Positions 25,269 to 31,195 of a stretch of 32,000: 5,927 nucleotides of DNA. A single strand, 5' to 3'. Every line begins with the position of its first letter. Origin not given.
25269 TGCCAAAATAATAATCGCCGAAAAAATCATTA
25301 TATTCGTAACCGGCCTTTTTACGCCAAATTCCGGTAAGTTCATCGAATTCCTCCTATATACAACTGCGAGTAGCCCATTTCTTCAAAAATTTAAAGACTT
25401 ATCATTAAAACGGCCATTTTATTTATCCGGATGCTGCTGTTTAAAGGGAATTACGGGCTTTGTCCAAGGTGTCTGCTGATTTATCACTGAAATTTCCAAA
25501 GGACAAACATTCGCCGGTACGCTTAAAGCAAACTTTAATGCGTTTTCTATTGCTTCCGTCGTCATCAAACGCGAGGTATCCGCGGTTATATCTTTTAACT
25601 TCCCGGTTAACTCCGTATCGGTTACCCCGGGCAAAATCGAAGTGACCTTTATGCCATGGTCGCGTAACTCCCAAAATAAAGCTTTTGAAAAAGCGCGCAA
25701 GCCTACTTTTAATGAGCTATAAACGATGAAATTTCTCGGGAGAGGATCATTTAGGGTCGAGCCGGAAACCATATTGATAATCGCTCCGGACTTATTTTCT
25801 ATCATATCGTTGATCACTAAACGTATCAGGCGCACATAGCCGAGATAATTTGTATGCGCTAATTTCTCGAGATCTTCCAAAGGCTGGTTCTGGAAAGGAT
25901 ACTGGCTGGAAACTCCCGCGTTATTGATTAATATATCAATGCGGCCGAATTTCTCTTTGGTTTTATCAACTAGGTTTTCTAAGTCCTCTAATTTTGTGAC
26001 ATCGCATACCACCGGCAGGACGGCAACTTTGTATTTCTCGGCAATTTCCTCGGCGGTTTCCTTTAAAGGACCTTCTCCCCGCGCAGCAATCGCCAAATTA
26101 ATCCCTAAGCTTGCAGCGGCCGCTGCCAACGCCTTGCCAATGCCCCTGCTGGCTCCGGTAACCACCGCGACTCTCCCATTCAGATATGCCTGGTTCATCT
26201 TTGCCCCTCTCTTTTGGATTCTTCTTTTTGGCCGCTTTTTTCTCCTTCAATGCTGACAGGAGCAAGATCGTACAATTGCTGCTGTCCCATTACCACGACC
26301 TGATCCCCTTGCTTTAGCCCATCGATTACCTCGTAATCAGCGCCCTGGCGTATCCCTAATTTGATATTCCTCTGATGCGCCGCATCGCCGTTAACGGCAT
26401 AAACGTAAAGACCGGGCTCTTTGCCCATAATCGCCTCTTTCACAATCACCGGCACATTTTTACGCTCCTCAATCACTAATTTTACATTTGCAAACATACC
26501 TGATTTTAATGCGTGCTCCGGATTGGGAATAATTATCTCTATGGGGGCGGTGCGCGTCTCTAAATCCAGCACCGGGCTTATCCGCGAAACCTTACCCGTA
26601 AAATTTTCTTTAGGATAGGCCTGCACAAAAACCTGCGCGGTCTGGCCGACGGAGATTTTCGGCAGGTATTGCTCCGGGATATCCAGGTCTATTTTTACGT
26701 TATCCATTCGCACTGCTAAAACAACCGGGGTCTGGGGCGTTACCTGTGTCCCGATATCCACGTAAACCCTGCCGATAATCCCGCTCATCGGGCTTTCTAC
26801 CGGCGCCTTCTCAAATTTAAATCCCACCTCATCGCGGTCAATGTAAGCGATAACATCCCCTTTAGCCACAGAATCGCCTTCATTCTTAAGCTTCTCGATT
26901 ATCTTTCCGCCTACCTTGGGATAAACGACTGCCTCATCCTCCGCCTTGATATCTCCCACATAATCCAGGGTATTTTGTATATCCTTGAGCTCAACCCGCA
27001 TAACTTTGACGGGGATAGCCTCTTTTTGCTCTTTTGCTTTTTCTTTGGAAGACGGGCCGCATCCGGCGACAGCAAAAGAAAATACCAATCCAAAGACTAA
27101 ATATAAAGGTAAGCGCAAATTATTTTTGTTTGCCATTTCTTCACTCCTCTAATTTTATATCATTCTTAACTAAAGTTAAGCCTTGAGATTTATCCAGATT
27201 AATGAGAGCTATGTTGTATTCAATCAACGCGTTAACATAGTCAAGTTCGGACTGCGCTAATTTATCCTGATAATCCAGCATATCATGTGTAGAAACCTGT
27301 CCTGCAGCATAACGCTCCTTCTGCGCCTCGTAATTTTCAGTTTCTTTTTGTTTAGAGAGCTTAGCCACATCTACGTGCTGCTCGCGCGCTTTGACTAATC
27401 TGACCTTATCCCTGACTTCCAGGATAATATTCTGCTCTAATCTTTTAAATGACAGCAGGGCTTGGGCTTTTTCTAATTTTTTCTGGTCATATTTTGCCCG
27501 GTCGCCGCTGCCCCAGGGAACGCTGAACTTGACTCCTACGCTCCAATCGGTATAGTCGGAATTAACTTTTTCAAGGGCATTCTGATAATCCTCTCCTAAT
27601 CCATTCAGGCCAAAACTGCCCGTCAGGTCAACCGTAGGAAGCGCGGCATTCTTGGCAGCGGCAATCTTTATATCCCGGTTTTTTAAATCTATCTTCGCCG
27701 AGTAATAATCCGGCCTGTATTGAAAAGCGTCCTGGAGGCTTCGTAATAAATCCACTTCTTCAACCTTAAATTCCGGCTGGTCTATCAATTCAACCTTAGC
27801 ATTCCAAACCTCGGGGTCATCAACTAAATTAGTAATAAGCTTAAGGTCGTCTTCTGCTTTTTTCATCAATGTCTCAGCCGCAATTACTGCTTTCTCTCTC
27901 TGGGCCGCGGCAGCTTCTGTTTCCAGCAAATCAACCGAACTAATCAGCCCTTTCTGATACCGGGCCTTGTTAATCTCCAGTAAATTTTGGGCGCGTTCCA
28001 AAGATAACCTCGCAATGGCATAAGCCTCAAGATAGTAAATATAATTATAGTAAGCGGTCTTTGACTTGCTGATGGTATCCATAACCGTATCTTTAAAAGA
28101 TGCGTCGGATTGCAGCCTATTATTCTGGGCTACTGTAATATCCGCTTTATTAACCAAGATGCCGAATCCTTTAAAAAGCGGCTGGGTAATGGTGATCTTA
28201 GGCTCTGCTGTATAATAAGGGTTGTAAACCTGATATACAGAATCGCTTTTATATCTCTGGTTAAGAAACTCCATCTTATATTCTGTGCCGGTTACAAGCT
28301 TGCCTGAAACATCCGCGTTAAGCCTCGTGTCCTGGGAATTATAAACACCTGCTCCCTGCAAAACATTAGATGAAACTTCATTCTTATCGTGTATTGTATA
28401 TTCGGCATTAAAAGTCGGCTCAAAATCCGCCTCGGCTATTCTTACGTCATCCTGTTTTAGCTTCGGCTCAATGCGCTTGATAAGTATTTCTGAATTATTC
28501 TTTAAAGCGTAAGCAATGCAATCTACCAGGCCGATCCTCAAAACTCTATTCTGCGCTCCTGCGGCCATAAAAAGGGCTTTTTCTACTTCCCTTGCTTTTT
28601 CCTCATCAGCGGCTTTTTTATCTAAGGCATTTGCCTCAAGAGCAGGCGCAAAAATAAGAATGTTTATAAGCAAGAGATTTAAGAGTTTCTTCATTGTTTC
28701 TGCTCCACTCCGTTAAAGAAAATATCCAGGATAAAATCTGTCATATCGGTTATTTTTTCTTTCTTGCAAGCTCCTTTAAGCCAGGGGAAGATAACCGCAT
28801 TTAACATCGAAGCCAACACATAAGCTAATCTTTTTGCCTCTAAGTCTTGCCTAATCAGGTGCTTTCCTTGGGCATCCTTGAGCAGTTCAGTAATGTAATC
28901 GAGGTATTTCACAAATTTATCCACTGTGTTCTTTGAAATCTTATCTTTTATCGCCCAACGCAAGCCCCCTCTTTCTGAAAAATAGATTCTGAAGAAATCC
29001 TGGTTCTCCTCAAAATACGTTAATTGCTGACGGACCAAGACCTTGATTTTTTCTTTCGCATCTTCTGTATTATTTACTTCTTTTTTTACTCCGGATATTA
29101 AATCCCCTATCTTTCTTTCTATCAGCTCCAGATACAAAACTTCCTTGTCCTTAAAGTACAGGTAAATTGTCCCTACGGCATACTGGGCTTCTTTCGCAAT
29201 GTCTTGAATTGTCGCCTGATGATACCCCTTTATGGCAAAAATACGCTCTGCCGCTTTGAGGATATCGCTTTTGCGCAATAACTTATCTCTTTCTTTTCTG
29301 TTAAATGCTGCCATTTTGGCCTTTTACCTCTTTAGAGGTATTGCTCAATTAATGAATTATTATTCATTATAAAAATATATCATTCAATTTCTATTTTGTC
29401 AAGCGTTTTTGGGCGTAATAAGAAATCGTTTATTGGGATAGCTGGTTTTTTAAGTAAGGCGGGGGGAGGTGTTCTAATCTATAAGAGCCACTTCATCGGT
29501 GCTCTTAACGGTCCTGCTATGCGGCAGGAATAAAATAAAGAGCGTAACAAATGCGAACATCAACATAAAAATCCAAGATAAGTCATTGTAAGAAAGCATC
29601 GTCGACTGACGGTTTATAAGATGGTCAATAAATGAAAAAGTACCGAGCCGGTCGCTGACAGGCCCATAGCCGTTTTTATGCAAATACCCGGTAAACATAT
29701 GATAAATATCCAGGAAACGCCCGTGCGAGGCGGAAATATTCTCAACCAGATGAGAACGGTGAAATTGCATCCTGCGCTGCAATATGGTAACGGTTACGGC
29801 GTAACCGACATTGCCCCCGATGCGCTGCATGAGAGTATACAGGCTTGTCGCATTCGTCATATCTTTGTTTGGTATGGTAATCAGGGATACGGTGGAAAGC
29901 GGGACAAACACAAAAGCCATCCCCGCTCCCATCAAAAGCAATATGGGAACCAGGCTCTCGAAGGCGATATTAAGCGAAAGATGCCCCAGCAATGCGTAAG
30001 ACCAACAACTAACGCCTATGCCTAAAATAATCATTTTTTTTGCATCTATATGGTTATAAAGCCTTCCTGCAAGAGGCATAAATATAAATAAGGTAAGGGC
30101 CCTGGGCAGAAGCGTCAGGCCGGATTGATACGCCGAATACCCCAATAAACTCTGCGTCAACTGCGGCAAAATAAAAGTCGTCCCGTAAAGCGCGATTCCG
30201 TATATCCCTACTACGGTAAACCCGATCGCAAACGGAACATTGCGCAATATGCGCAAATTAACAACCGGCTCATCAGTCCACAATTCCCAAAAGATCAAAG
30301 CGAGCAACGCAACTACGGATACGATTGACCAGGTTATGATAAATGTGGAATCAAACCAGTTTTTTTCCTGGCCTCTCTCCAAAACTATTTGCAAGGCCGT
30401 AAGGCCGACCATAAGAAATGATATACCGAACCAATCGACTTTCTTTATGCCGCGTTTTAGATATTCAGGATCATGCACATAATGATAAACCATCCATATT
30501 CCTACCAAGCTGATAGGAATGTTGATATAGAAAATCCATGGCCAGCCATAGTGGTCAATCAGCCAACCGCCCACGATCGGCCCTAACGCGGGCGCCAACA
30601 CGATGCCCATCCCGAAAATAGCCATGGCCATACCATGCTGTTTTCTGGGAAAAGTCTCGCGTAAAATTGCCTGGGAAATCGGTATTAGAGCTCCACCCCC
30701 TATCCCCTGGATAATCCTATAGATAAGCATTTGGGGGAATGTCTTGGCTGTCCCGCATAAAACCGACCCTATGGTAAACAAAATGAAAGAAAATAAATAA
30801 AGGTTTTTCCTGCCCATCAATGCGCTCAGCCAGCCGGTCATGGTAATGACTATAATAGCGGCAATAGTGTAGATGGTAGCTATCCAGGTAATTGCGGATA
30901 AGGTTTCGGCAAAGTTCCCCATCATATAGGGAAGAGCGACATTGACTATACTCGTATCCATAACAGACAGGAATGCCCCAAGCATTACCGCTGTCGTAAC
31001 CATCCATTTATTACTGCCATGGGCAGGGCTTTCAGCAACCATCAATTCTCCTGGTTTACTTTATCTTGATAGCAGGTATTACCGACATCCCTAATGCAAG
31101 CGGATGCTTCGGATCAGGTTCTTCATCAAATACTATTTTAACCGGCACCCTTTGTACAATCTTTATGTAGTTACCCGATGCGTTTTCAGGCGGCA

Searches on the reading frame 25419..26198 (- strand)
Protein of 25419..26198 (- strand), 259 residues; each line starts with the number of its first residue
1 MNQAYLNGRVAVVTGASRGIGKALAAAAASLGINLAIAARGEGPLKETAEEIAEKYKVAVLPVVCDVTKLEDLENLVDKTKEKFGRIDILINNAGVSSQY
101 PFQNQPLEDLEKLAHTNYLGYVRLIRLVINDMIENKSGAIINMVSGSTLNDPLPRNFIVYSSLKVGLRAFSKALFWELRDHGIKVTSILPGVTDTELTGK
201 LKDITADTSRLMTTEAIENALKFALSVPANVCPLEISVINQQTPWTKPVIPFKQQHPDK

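Call 90: search_protein_families(library=pfam, proteins=[window:25419-26198:-], max_evalue=0.00001)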
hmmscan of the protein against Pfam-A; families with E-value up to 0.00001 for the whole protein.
window:25419-26198:- (259 aa): 4 families
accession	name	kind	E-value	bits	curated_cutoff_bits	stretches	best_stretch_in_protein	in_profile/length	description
PF00106.31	adh_short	-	1.2e-50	172.1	26.6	1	9-202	1-191/195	short chain dehydrogenase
PF13561.12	adh_short_C2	-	1.2e-37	130.2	27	1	15-205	1-188/236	Enoyl-(Acyl carrier protein) reductase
PF08659.16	KR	-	4.7e-10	40.1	22.6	1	12-130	4-125/180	KR domain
PF23441.1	SDR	-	8.8e-07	29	27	1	49-198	49-199/258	SDR-like rossmann domain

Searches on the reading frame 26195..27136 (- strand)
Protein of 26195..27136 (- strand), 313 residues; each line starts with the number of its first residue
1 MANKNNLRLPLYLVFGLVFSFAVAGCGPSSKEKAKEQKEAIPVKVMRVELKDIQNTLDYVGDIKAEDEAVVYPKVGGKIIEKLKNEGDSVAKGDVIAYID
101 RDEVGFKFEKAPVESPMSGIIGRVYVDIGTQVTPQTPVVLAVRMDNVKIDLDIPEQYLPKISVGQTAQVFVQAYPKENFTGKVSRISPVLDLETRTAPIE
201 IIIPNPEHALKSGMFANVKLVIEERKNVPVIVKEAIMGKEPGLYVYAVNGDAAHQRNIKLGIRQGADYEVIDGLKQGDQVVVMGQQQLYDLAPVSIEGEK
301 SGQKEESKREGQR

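Call 90: search_protein_families(library=pfam, proteins=[window:26195-27136:-], max_evalue=0.00001)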
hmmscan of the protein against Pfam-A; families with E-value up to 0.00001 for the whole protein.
window:26195-27136:- (313 aa): 2 families
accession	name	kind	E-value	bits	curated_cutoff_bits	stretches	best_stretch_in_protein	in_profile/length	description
PF16576.10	HlyD_D23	-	2.2e-28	99.5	30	1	110-216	108-214/214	Barrel-sandwich domain of CusB or HlyD membrane-fusion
PF13437.12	HlyD_3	-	1.3e-15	58.5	22.2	1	113-213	2-106/106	HlyD family secretion protein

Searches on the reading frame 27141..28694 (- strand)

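Call 90: search_protein_families(library=pfam, proteins=[window:27141-28694:-], max_evalue=0.00001)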
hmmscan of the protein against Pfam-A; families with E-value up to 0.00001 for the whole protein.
window:27141-28694:- (517 aa): 1 family
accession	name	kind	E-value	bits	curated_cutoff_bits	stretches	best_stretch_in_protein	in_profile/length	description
PF02321.23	OEP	-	1.8e-45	155.5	22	2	58-289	3-187/187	Outer membrane efflux protein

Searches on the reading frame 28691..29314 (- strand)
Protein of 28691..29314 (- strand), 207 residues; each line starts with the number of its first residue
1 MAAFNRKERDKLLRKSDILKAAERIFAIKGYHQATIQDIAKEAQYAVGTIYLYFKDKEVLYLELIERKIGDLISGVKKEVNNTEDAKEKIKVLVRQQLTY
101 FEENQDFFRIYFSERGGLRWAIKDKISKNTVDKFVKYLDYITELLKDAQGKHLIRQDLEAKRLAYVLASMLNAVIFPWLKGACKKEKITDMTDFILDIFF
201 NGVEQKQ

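Call 90: search_protein_families(library=pfam, proteins=[window:28691-29314:-], max_evalue=0.00001)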
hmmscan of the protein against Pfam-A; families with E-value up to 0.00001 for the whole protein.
window:28691-29314:- (207 aa): 3 families
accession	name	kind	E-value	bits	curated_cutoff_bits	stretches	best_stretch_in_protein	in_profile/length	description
PF00440.29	TetR_N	-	6.3e-16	58.3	24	1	18-64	1-47/47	Bacterial regulatory proteins, tetR family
PF08359.16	TetR_C_4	-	2.2e-06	28.3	21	1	66-193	2-124/133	YsiA-like protein, C-terminal region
PF17932.6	TetR_C_24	-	5.3e-06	27.1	26.4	1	84-175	2-88/114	Tetracyclin repressor-like, C-terminal domain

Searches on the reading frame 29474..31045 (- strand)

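Call 90: search_protein_families(library=pfam, proteins=[window:29474-31045:-], max_evalue=0.00001)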
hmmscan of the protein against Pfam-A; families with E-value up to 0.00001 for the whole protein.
window:29474-31045:- (523 aa): 4 families
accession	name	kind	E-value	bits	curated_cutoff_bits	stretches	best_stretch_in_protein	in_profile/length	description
PF07690.21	MFS_1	-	3.6e-60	204.2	33.4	1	20-414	1-346/347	Major Facilitator Superfamily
PF00083.30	Sugar_tr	-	2.3e-12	47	22.3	1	45-186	41-188/452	Sugar (and other) transporter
PF06609.19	TRI12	-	1e-08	34.6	23.2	1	36-304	65-344/599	Fungal trichothecene efflux pump (TRI12)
PF13347.12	MFS_2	-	3.4e-07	29.6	27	1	19-167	228-385/427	MFS/sugar transport protein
